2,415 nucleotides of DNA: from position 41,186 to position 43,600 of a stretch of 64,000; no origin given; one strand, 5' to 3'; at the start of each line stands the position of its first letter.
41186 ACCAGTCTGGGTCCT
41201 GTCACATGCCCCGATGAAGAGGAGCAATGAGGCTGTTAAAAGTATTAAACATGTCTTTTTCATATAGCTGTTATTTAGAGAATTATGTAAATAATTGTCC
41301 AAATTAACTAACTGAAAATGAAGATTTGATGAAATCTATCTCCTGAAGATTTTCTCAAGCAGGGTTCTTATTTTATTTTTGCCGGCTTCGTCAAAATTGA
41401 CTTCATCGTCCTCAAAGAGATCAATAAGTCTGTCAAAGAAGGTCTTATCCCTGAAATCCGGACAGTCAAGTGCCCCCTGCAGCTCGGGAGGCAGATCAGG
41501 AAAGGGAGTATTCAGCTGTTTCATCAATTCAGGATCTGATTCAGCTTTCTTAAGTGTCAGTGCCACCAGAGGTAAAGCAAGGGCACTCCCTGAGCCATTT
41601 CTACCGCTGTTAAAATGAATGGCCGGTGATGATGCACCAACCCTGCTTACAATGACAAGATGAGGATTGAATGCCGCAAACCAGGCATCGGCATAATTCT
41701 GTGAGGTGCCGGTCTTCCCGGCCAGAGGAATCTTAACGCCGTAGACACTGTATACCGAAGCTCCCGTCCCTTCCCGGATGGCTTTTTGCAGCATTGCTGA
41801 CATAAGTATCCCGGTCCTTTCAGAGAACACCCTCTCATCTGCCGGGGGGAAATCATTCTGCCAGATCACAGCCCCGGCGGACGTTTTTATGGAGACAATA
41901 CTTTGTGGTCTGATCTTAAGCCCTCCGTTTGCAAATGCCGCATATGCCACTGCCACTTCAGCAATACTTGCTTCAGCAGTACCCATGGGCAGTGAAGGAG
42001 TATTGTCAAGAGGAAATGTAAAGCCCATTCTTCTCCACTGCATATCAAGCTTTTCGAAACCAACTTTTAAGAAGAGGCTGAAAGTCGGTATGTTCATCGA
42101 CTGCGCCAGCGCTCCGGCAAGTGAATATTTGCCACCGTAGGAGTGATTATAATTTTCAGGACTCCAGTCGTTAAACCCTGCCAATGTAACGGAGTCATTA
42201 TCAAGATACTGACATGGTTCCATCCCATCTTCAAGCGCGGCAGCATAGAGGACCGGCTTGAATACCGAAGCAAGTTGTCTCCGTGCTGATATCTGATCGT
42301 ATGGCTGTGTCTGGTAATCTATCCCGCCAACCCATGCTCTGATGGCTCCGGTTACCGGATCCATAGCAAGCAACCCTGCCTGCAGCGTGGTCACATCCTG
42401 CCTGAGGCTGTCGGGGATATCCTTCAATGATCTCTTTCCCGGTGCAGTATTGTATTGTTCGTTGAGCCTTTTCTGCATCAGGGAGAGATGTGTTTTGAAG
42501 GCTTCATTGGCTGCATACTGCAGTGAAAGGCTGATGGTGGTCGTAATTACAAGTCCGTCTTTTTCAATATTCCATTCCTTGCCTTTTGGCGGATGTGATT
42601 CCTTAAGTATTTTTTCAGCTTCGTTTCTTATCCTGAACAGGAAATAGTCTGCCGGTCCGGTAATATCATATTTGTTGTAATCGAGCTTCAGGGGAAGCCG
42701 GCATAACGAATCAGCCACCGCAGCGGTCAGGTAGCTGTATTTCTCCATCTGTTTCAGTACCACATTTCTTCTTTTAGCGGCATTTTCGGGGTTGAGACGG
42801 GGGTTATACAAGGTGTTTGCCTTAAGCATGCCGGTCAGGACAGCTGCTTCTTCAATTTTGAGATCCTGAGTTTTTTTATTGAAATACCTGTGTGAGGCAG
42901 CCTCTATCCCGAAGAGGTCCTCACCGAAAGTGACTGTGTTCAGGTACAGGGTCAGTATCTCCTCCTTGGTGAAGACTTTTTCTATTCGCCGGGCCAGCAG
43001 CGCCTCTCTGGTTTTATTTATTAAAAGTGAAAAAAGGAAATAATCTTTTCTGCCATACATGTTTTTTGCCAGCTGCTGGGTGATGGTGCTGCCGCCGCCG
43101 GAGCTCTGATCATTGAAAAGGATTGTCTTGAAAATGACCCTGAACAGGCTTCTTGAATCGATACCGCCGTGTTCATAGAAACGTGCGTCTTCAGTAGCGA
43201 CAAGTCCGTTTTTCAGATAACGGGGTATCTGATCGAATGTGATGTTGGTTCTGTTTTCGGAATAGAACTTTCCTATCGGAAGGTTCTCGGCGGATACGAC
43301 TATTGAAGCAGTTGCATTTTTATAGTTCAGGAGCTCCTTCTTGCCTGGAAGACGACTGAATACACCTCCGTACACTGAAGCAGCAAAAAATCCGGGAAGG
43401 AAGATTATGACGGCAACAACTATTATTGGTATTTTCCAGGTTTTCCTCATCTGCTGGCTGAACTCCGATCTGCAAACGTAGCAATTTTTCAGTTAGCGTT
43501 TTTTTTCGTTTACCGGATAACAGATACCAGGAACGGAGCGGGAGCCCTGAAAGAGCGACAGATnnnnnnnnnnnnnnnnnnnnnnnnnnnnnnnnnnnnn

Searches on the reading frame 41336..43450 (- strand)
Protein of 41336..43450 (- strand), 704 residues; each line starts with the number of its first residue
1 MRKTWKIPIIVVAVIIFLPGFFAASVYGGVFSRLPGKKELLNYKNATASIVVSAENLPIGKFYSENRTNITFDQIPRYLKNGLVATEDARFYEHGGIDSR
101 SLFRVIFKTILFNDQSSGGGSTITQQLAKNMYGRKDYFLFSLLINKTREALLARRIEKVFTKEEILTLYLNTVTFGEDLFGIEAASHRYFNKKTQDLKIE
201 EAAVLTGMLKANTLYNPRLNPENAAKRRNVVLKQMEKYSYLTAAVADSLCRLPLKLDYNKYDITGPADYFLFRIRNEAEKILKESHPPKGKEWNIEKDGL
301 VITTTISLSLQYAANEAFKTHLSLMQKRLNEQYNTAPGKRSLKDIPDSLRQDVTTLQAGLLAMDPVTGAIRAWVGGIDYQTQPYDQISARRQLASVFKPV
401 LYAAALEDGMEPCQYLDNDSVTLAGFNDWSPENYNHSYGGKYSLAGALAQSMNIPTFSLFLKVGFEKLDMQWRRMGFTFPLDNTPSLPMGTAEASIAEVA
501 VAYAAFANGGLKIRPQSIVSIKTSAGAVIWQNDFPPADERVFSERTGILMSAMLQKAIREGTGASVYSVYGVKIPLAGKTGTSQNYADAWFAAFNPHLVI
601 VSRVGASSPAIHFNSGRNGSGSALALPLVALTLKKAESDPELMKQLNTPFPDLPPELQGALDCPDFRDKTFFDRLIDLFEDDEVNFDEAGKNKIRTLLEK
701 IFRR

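Call 69: search_protein_families(library=ncbifam, proteins=[window:41336-43450:-], max_evalue=1e-10)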
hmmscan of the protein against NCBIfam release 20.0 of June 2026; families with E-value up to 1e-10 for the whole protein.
window:41336-43450:- (704 aa): 14 families
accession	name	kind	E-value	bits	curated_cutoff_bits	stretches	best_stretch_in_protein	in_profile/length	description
TIGR02074.1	PBP_1a_fam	subfamily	1.8e-138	462.7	508.75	1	66-629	1-525/535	PBP1A family penicillin-binding protein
NF051885.1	tranpepglycosPbpC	equivalog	5.7e-104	348.9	900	2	352-605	320-566/632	multimodular transpeptidase-transglycosylase PbpC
TIGR02071.1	PBP_1b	equivalog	4.5e-93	312.7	717.75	1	64-605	144-656/729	penicillin-binding protein 1B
TIGR02073.1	PBP_1c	equivalog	2.6e-80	270.9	494.2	2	67-327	33-269/728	penicillin-binding protein 1C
NF008643.0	PRK11636.1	equivalog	1.1e-74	252.1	1263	2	10-321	8-306/850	peptidoglycan glycosyltransferase/peptidoglycan DD-transpeptidase MrcA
NF007061.0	PRK09506.1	equivalog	2.8e-74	250.4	1120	1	65-608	209-723/825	bifunctional glycosyl transferase/transpeptidase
NF038276.1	strep_PBP2A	exception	2.7e-73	247.4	1100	1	37-607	67-609/716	penicillin-binding protein PBP2A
NF011423.0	PRK14850.1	equivalog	6e-73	246.5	1275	1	65-607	155-668/764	penicillin-binding protein 1b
NF038272.1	strep_PBP1A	exception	6.3e-65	219.7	1075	1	15-597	18-572/658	penicillin-binding protein PBP1A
NF038274.1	strep_PBP1B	exception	6.1e-53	180.2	1225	1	12-607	18-636/745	penicillin-binding protein PBP1B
NF008414.0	PRK11240.1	equivalog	1.2e-47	162.5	1121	2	45-243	39-234/774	peptidoglycan glycosyltransferase PbpC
TIGR02070.1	mono_pep_trsgly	equivalog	1.3e-34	119.7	182.65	1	70-237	58-220/224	monofunctional biosynthetic peptidoglycan transglycosylase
NF010008.0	PRK13481.1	equivalog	9.8e-32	110.3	270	1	66-242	79-256/269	glycosyltransferase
TIGR03423.1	pbp2_mrdA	equivalog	9.1e-16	57.5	455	0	492-587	435-530/593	penicillin-binding protein 2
